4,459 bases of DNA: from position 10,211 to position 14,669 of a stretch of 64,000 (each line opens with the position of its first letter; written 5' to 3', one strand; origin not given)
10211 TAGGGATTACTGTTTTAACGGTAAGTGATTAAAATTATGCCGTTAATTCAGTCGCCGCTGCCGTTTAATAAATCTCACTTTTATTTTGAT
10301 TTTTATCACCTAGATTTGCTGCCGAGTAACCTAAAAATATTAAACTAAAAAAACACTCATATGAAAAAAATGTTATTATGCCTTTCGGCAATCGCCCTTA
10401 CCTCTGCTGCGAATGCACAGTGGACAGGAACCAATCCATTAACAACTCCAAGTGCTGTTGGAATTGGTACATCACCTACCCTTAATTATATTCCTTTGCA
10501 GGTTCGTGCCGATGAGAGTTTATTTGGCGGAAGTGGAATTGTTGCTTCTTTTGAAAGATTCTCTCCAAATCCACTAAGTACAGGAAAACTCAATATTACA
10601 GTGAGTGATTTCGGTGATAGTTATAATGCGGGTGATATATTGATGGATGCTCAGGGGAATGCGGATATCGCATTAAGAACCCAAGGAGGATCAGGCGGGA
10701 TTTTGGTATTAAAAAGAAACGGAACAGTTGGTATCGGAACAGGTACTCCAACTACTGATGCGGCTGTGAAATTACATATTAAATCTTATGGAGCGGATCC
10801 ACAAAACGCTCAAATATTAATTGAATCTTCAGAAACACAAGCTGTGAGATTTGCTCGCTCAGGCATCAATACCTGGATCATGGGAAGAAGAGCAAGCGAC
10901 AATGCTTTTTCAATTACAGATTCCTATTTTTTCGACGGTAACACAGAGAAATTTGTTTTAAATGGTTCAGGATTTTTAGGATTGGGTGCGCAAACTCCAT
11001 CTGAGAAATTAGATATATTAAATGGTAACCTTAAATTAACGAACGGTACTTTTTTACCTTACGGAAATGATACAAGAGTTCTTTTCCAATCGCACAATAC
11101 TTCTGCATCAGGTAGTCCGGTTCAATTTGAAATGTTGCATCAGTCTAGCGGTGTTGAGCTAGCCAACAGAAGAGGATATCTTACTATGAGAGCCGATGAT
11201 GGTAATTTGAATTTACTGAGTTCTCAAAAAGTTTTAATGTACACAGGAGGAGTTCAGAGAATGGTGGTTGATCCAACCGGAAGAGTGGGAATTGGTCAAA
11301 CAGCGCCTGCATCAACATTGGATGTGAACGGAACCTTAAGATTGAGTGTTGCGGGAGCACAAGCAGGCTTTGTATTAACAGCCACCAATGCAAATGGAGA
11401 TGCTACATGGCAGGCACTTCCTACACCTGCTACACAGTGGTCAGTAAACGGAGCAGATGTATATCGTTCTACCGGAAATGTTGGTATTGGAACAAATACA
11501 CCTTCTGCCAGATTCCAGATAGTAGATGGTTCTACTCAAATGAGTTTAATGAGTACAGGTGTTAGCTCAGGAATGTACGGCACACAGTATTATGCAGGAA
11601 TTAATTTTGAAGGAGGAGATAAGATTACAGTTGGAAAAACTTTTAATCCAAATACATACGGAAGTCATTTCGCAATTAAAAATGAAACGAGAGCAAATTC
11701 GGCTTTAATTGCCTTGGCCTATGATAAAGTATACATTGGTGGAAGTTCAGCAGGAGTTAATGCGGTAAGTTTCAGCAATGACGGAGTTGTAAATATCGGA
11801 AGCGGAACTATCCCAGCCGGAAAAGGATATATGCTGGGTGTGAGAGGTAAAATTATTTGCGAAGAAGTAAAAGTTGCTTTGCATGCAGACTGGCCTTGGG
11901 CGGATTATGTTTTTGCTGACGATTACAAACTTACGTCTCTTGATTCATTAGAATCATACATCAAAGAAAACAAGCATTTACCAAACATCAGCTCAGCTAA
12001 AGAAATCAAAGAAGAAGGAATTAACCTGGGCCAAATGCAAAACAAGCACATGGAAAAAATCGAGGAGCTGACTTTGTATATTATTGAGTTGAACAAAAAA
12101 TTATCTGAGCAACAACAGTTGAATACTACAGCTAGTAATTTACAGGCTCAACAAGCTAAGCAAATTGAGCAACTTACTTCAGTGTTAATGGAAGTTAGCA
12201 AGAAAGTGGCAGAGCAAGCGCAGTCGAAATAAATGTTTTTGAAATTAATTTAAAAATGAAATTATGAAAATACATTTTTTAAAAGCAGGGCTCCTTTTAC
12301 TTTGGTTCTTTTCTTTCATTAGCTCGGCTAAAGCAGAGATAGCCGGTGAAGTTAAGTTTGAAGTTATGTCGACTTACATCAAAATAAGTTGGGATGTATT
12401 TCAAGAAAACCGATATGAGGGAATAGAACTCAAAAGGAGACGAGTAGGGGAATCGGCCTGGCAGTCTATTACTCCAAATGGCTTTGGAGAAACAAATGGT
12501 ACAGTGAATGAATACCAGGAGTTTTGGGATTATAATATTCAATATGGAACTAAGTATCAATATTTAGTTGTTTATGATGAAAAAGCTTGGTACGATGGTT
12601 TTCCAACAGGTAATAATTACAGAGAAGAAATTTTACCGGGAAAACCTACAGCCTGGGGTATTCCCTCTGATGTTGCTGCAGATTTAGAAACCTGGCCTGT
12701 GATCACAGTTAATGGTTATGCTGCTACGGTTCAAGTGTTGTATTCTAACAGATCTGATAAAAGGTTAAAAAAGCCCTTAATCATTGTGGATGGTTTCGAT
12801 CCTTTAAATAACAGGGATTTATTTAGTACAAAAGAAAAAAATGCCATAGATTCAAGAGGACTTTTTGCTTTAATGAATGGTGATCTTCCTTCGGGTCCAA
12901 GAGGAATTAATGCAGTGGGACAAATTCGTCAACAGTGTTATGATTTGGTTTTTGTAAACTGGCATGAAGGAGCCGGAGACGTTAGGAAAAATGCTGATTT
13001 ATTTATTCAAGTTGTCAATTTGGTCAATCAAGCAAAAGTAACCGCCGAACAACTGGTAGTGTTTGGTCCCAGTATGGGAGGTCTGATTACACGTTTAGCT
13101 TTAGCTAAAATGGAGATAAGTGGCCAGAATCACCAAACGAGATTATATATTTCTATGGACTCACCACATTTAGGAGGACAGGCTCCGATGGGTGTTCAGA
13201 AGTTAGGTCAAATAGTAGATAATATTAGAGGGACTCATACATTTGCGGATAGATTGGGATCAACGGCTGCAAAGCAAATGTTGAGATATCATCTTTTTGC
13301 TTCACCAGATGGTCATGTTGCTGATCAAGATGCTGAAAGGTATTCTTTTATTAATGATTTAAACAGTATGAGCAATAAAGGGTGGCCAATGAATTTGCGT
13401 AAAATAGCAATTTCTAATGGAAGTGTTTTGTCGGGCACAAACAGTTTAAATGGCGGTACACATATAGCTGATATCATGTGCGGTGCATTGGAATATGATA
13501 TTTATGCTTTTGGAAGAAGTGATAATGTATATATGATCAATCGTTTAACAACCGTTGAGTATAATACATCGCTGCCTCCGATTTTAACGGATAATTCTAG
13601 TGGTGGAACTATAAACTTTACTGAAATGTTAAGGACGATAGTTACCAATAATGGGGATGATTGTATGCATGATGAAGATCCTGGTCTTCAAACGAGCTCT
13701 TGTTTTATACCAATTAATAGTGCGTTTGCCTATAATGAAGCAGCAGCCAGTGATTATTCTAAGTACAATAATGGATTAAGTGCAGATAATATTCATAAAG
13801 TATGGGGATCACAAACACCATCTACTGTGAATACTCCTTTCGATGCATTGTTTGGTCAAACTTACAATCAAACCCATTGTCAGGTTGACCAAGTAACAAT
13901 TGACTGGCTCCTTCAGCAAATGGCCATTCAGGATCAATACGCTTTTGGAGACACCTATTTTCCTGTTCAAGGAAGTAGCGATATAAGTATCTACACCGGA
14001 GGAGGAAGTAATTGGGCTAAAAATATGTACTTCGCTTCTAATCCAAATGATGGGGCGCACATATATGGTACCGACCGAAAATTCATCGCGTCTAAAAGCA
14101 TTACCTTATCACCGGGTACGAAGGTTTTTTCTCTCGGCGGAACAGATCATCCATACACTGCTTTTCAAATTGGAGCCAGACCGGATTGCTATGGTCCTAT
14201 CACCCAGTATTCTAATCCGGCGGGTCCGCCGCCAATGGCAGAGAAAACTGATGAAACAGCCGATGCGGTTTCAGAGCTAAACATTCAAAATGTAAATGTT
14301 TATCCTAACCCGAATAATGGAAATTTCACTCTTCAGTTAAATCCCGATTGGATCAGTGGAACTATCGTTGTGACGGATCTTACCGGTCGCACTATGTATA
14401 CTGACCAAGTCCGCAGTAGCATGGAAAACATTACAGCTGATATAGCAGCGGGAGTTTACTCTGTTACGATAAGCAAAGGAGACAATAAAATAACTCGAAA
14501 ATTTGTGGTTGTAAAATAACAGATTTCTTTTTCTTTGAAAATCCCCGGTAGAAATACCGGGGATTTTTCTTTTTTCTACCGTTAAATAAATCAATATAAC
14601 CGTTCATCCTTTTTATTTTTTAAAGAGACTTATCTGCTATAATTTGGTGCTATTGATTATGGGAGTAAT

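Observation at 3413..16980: Tandemly duplicated sensor-kinase and secreted-cargo modules around a single LytTR regulator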

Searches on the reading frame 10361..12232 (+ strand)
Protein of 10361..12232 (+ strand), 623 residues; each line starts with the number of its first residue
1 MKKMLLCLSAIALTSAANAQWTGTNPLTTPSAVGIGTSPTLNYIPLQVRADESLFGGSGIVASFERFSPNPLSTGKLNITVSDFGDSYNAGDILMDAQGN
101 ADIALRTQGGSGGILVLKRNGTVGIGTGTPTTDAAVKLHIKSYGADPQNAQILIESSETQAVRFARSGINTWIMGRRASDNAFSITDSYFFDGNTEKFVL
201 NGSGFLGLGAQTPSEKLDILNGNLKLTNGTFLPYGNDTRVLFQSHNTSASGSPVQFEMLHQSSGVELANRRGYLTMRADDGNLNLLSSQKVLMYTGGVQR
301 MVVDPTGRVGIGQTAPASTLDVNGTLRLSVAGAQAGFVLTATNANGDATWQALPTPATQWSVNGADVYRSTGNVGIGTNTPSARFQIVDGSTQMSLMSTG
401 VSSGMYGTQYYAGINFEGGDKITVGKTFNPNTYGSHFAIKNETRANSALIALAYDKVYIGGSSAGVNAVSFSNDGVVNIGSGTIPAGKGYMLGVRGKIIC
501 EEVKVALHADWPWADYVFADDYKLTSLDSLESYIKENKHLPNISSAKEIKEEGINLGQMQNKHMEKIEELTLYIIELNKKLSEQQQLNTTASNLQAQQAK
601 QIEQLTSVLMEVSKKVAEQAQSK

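Call 3: search_protein_families(library=pfam, proteins=[window:10361-12232:+], max_evalue=0.01)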
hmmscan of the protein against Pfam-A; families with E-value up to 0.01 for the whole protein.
window:10361-12232:+ (623 aa): 0 families

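Call 4: search_protein_families(library=ncbifam, proteins=[window:10361-12232:+], max_evalue=0.01)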
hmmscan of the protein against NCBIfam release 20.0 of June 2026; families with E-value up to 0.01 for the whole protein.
window:10361-12232:+ (623 aa): 0 families

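Call 20: search_protein_families(library=phrogs, proteins=[window:10361-12232:+], max_evalue=0.01)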
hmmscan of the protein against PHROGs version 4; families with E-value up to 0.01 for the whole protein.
window:10361-12232:+ (623 aa): 3 families
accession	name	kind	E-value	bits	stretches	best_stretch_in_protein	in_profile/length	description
phrog_9942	-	tail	1.8e-10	40.5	1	288-348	167-223/1178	tail fiber protein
phrog_28668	-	unknown function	0.003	18.5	1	295-348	18-67/153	-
phrog_9563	-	unknown function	0.0076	17.3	0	307-328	16-37/85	-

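Call 21: search_solved_structures(query=window:10361-12232:+, max_evalue=1)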
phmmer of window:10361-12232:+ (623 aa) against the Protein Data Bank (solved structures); distinct sequences matched with E-value up to 1: 4.
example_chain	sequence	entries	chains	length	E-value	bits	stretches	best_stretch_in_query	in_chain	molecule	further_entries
8ond_A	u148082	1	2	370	2.9e-07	32.7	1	277-354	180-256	bd2133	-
8ojn_C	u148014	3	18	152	7.7e-06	27.9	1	294-409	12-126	Cell wall surface anchor family protein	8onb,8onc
8on4_A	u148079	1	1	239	0.03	16.1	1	293-331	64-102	Cell wall surface anchor family protein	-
8oml_A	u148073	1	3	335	0.72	11.5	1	293-330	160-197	Cell wall surface anchor family protein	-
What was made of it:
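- On MAT-like trimeric fibre: PDB hit 8ond has E = 2.9e-7 (call 21).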

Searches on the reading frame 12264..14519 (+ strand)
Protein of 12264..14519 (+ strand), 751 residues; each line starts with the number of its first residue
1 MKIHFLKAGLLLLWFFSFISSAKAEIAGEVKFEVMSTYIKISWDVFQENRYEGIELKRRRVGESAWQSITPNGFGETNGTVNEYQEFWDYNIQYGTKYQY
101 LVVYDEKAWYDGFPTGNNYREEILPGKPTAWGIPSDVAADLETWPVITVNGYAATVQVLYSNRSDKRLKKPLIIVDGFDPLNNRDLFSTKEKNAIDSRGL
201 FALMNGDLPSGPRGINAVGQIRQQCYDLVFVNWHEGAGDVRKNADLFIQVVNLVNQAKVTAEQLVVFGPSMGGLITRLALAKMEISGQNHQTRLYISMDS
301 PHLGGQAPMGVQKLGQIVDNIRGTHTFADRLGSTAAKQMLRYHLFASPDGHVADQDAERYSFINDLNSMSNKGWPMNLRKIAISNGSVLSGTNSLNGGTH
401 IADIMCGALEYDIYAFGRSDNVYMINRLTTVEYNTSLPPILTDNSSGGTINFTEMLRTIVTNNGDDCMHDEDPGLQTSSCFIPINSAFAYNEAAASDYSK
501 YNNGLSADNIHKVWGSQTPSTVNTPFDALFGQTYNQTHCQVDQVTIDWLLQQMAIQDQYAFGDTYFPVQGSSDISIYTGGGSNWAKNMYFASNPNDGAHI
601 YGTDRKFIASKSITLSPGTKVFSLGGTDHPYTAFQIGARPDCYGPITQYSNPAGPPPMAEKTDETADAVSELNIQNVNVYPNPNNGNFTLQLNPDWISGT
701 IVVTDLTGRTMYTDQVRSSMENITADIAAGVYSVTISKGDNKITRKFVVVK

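Call 3: search_protein_families(library=pfam, proteins=[window:12264-14519:+], max_evalue=0.01)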
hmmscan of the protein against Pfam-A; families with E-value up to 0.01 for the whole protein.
window:12264-14519:+ (751 aa): 4 families
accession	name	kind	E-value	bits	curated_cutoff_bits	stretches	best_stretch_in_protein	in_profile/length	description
PF18962.6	Por_Secre_tail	-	2.4e-09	37.8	27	1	679-749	1-75/75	Secretion system C-terminal sorting domain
PF05057.20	DUF676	-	1.7e-05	24.9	20.3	1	246-305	62-128/217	Putative serine esterase (DUF676)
PF07819.20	PGAP1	-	0.0023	18.1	24.3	1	250-308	79-135/233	PGAP1-like alpha/beta domain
PF02450.21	LCAT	-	0.0052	16.5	21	0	243-319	101-179/392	Lecithin:cholesterol acyltransferase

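Call 4: search_protein_families(library=ncbifam, proteins=[window:12264-14519:+], max_evalue=0.01)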
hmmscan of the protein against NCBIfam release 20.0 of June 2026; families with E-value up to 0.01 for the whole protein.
window:12264-14519:+ (751 aa): 2 families
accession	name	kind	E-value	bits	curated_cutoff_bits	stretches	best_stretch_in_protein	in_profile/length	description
TIGR04183.1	Por_Secre_tail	domain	3.3e-12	46.2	23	1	679-749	1-71/72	T9SS type A sorting domain-containing protein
NF038113.1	T9SSA_dep_M36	equivalog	3.2e-08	32.2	885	1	662-749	778-868/869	T9SS-dependent M36 family metallopeptidase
